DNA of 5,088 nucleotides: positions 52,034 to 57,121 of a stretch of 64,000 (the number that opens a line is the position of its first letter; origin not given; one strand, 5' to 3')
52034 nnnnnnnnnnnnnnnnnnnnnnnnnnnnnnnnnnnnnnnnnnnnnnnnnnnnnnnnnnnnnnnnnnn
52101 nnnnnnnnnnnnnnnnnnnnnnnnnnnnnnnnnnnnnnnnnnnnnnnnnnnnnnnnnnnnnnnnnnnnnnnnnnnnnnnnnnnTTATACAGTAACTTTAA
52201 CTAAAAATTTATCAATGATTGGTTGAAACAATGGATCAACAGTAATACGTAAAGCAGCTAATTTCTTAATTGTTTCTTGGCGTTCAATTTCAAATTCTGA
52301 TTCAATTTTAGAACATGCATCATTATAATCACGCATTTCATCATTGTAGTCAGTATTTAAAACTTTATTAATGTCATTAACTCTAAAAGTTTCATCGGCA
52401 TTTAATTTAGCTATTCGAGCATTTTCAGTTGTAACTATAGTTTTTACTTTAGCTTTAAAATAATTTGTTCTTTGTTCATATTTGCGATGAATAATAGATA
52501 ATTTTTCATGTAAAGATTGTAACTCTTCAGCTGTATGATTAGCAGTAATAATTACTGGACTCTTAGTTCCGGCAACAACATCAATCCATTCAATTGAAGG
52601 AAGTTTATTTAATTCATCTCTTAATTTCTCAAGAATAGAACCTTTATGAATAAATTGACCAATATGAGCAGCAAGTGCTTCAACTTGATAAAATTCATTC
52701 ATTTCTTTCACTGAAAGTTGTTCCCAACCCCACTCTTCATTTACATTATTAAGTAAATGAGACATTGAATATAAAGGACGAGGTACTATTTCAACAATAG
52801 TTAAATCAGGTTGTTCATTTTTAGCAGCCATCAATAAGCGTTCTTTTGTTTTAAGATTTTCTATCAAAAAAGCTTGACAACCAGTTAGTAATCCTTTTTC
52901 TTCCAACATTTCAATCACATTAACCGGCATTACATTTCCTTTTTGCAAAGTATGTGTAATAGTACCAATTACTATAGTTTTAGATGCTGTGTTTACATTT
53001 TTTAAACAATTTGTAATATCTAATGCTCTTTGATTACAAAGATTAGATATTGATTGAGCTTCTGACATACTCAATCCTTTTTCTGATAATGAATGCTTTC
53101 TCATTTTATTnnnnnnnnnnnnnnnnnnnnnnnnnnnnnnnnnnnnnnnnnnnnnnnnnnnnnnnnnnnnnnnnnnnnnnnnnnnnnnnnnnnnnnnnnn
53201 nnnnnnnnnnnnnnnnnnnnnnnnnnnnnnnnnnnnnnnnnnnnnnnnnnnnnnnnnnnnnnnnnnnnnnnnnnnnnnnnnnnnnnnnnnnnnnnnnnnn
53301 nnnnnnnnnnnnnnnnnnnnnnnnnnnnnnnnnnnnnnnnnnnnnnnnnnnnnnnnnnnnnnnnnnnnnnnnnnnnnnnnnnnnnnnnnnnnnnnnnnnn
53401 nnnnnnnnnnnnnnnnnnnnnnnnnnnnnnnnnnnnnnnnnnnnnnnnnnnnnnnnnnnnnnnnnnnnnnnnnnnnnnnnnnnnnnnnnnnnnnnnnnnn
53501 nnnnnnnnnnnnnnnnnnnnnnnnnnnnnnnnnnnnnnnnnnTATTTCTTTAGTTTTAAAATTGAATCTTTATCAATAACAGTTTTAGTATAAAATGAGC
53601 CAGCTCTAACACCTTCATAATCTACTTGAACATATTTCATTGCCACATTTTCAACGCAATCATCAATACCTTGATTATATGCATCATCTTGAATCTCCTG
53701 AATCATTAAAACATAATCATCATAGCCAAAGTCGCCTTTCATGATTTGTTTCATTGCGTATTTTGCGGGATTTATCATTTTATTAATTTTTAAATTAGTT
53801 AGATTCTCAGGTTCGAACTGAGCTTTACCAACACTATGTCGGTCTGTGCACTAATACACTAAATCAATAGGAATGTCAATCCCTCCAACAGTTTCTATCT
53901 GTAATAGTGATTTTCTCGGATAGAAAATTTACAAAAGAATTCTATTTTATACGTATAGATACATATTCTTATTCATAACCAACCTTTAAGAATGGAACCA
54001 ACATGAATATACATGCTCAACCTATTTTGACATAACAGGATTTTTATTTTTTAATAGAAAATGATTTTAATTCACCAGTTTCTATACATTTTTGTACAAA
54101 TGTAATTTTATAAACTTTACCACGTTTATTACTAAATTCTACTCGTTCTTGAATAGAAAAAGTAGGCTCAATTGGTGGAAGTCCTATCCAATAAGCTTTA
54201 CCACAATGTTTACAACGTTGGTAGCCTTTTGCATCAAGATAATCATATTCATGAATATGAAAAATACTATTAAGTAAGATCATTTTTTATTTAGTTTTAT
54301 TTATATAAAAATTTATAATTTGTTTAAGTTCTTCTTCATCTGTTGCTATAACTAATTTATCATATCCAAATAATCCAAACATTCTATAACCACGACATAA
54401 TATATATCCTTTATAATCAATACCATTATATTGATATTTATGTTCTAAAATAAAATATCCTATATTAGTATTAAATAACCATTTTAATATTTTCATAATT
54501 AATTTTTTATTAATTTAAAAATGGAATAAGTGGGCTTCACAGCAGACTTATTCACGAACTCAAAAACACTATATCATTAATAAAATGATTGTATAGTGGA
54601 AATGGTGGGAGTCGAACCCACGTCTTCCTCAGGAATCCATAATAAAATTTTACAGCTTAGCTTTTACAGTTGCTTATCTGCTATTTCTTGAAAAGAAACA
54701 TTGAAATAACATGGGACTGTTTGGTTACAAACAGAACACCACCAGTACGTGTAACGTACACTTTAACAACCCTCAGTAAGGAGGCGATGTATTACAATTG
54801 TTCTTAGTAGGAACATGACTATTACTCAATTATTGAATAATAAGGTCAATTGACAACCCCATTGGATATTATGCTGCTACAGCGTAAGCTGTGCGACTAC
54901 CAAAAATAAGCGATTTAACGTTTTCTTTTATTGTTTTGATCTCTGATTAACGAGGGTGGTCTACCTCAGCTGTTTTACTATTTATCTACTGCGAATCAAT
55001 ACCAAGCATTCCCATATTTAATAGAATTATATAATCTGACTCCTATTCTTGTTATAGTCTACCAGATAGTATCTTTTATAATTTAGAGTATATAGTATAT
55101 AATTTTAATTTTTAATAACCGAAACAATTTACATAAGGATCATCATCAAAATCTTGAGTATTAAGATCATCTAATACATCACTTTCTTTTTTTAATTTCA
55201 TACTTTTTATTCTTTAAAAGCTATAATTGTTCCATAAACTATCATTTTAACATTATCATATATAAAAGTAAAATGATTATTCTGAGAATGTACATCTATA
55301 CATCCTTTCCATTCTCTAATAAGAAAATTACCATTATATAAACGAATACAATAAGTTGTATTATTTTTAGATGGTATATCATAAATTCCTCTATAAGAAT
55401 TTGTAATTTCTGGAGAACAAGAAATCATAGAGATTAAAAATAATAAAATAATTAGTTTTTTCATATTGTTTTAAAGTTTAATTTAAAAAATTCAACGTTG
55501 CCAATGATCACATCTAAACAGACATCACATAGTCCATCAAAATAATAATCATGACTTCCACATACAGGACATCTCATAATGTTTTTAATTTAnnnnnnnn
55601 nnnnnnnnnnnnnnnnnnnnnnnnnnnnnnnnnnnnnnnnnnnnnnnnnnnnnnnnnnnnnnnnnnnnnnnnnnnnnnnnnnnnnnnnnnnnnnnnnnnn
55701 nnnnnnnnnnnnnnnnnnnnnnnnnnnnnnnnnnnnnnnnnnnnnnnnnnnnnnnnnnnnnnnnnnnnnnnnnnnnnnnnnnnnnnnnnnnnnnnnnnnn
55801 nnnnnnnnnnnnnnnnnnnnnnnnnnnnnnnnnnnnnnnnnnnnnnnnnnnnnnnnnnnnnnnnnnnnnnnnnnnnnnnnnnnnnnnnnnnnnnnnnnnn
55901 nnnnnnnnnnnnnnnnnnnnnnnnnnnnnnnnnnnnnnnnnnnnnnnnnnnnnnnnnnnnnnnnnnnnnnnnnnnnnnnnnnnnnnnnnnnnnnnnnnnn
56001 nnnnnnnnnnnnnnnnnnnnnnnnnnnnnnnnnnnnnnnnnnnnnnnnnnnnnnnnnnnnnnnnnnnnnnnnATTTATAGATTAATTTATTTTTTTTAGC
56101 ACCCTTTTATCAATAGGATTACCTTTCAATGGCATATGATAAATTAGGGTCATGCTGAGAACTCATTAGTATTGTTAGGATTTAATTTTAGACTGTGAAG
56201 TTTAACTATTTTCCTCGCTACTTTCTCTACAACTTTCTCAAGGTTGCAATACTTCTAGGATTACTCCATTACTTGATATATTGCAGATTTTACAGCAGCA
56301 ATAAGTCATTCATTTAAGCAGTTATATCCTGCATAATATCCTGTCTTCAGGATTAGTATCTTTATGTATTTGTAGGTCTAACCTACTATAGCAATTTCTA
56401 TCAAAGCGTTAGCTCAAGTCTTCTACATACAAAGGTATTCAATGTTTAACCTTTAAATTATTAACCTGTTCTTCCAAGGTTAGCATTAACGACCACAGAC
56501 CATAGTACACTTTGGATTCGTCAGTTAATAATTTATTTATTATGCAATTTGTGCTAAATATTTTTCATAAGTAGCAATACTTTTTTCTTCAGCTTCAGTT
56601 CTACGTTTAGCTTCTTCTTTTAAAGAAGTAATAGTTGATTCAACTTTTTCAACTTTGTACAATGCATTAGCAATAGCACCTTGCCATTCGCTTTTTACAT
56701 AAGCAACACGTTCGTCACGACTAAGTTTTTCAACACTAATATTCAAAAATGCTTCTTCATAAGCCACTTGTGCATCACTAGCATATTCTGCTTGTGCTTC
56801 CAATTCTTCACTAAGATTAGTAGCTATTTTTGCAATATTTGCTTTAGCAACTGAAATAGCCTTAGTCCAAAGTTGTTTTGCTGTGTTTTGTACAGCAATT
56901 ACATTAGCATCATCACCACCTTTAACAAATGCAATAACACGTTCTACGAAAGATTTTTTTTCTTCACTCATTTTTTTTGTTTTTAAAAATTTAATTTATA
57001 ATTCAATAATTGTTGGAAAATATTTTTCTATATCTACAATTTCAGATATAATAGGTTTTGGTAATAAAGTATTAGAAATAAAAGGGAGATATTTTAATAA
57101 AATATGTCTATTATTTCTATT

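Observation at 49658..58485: Paralogous modular proteins with invariant N- and C-termini (YFPEV-x-ELNFD) and swappable internal repeats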

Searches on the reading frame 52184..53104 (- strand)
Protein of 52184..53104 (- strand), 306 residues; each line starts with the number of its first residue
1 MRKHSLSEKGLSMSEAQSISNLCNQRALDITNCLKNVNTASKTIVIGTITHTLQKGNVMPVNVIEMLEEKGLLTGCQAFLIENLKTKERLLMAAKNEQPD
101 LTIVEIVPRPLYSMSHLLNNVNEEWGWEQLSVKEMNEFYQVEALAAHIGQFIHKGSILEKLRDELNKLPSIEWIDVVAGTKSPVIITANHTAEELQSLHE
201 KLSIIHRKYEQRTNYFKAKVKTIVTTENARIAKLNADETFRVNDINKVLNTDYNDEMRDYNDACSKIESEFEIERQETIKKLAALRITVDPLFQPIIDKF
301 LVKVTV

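Call 44: search_protein_families(library=phrogs, proteins=[window:52184-53104:-], max_evalue=0.001)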
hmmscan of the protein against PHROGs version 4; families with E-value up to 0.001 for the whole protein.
window:52184-53104:- (306 aa): 0 families

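Call 104: search_protein_families(library=pfam, proteins=[window:52184-53104:-], max_evalue=0.01)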
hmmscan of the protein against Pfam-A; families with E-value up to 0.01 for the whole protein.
window:52184-53104:- (306 aa): 0 families

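Call 113: search_protein_families(library=padloc, proteins=[window:52184-53104:-], max_evalue=0.01)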
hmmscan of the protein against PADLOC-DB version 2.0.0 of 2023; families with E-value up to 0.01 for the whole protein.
window:52184-53104:- (306 aa): 0 families

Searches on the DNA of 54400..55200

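Call 109: search_rna_families(source=window, start=54400, end=55200, threshold=gathering, show_alignments=1)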
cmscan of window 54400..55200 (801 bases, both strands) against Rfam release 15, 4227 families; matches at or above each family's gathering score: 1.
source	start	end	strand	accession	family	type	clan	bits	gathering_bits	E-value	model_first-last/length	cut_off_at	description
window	54594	55013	-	RF00023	tmRNA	Gene;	CL00001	75.5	47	2e-29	1-374/374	no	transfer-messenger RNA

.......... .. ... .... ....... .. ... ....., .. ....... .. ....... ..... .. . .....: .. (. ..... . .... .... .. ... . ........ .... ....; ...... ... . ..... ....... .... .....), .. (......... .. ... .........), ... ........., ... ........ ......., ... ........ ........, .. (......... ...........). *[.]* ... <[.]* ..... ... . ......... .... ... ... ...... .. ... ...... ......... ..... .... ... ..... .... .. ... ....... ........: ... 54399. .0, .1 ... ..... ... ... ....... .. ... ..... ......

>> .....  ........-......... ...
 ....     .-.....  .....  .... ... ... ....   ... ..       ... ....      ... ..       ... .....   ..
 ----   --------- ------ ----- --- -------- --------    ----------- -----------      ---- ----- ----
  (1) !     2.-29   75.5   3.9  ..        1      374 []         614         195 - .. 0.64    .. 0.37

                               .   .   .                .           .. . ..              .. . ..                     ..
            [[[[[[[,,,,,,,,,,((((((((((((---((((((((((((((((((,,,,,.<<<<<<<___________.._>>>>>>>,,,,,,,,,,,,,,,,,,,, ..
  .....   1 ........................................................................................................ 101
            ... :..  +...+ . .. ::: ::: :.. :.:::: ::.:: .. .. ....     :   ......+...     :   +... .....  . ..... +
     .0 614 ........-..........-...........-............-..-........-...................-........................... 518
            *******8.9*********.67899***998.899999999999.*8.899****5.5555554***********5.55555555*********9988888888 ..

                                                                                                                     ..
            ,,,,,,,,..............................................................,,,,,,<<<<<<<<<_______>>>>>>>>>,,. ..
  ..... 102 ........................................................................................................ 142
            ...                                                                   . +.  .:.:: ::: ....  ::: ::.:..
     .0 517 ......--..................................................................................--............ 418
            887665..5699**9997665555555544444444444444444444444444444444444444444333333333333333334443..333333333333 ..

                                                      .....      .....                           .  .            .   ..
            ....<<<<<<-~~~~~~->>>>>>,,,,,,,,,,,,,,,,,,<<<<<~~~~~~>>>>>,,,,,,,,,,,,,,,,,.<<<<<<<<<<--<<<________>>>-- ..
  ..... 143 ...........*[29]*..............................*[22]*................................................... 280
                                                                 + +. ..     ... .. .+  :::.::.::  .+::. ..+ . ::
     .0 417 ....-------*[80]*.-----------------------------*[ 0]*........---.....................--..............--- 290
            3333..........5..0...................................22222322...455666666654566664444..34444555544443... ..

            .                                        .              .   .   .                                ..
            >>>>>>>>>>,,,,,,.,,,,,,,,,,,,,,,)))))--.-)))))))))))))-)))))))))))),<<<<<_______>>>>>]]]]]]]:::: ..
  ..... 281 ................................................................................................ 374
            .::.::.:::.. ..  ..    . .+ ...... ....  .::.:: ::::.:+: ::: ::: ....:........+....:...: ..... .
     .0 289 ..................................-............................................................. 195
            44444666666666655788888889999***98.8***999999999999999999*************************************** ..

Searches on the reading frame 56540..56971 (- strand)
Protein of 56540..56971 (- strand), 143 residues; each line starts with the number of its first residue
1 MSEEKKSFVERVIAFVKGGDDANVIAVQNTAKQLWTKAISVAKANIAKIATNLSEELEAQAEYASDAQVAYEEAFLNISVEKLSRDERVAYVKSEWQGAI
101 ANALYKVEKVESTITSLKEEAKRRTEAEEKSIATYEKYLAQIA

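Call 44: search_protein_families(library=phrogs, proteins=[window:56540-56971:-], max_evalue=0.001)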
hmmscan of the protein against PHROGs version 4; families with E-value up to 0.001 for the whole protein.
window:56540-56971:- (143 aa): 0 families

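Call 94: find_homologous_proteins(query=A7, max_evalue=0.001)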
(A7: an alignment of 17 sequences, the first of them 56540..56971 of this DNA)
Query A7 (17 sequences) (143 aa, profile of the alignment): 246 proteins with E <= 0.001 among 8000 candidates; the best 120 are listed.
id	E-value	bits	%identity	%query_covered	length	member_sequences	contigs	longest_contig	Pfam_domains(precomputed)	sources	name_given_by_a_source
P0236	7.4e-46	174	-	-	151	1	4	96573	-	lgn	-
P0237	2.3e-45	172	-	-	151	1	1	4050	-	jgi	-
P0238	2.5e-45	172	-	-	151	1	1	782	-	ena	-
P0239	2.6e-45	172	26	100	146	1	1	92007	-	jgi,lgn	jgi:hypothetical protein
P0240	3.7e-45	171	-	-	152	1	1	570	-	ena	-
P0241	5.2e-45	171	-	-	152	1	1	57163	-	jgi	-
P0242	7.5e-45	170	-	-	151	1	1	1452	-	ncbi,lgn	-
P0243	8.2e-45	170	-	-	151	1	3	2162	-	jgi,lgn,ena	-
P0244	9.9e-45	170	-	-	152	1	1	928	-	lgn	-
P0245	1.3e-44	170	-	-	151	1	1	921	-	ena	-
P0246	1.5e-44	169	-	-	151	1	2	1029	-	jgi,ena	-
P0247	1.5e-44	169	-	-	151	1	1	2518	-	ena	-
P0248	1.5e-44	169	-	-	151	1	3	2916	-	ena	-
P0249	1.5e-44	169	-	-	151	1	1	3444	-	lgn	-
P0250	1.6e-44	169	-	-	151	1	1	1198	-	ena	-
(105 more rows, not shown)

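Call 95: search_solved_structures(query=A7, max_evalue=10)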
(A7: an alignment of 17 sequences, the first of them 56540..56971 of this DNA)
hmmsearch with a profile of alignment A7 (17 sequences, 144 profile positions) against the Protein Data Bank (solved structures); distinct sequences matched with E-value up to 10: 27.
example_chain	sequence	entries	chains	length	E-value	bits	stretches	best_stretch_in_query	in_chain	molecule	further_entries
9vpb_AJ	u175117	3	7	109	0.0025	21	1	102-142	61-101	ATPase inhibitor, mitochondrial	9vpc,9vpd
1ohh_H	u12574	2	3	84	0.0071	19.6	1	103-142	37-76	ATPase inhibitor, mitochondrial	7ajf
1gmj_A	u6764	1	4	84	0.0077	19.5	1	102-143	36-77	ATPASE INHIBITOR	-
8cok_A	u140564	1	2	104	0.018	18.2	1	56-126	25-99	Inhibitor of growth protein 3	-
8h9e_J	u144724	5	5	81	0.082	16.1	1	103-141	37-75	ATPase inhibitor, mitochondrial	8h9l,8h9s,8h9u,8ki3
4xa3_A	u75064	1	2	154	0.13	15.5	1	57-131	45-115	Gp7-MYH7(1361-1425)-Eb1 chimera protein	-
2eky_A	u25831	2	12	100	0.14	15.4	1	14-72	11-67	UPF0045 protein MJ1052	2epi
3jux_A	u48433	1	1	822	0.14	15.4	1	21-83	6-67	Protein translocase subunit secA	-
4ys0_A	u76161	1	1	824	0.14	15.4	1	21-83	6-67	Protein translocase subunit SecA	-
3din_A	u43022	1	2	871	0.15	15.3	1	21-83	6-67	Protein translocase subunit secA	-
9cm5_B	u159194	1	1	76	0.15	15.2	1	1-39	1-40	De Novo Minibinder fzd48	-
7bjn_A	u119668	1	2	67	0.17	15.1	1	26-83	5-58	SD21996p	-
9dzz_B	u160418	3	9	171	0.28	14.4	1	29-118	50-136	Sec-independent protein translocase protein TatB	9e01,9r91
8sdi_A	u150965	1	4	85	0.28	14.4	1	63-136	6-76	Tripartite motif-containing protein 45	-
6ixe_A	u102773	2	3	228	0.31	14.3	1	92-130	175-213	SH3 domain-binding protein 5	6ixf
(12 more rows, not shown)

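Call 96: search_protein_families(library=pfam, alignment_id=A7, max_evalue=0.1)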
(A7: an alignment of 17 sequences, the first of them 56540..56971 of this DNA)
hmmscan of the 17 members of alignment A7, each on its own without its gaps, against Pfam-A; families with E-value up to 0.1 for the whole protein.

A. member 1, window:56540-56971:- (143 aa): 2 families
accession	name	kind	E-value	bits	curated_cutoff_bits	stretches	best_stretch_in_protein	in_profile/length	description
PF11740.13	KfrA_N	-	0.031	15.4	26.1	0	26-73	61-108/113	Plasmid replication region DNA-binding N-term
PF05755.17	REF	-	0.09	13.1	25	0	29-121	88-185/206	Rubber elongation factor protein (REF)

B. families by the number of members that match (of 17 scanned): 26 families (the first 25 are shown)
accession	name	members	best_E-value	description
PF14362.11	DUF4407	4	0.02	Domain of unknown function (DUF4407)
PF19220.6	Rod_CreS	3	0.0015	Crescentin, rod domain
PF01544.23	CorA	2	0.0073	CorA-like Mg2+ transporter protein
PF11740.13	KfrA_N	2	0.013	Plasmid replication region DNA-binding N-term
PF15905.10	HMMR_N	1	9.3e-05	Hyaluronan mediated motility receptor N-terminal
PF20733.2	LRIM1_dimer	1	0.00017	Dimerization domain in LRIM1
PF03915.18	AIP3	1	0.00051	Actin interacting protein 3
PF20083.4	DUF6477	1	0.0051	Family of unknown function (DUF6477)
PF20046.4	DUF6448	1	0.0067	Family of unknown function (DUF6448)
PF12758.12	DUF3813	1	0.0082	Protein of unknown function (DUF3813)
PF07926.17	TPR_MLP1_2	1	0.011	TPR/MLP1/MLP2-like protein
PF12325.13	TMF_TATA_bd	1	0.011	TATA element modulatory factor 1 TATA binding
PF07426.16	Dynactin_p22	1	0.015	Dynactin subunit p22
PF02601.20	Exonuc_VII_L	1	0.017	Exonuclease VII, large subunit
PF07195.17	FliD_C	1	0.017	Flagellar hook-associated protein 2 C-terminus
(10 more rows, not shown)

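Call 113: search_protein_families(library=padloc, proteins=[window:56540-56971:-], max_evalue=0.01)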
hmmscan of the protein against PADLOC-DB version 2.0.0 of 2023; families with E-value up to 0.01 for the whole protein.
window:56540-56971:- (143 aa): 0 families
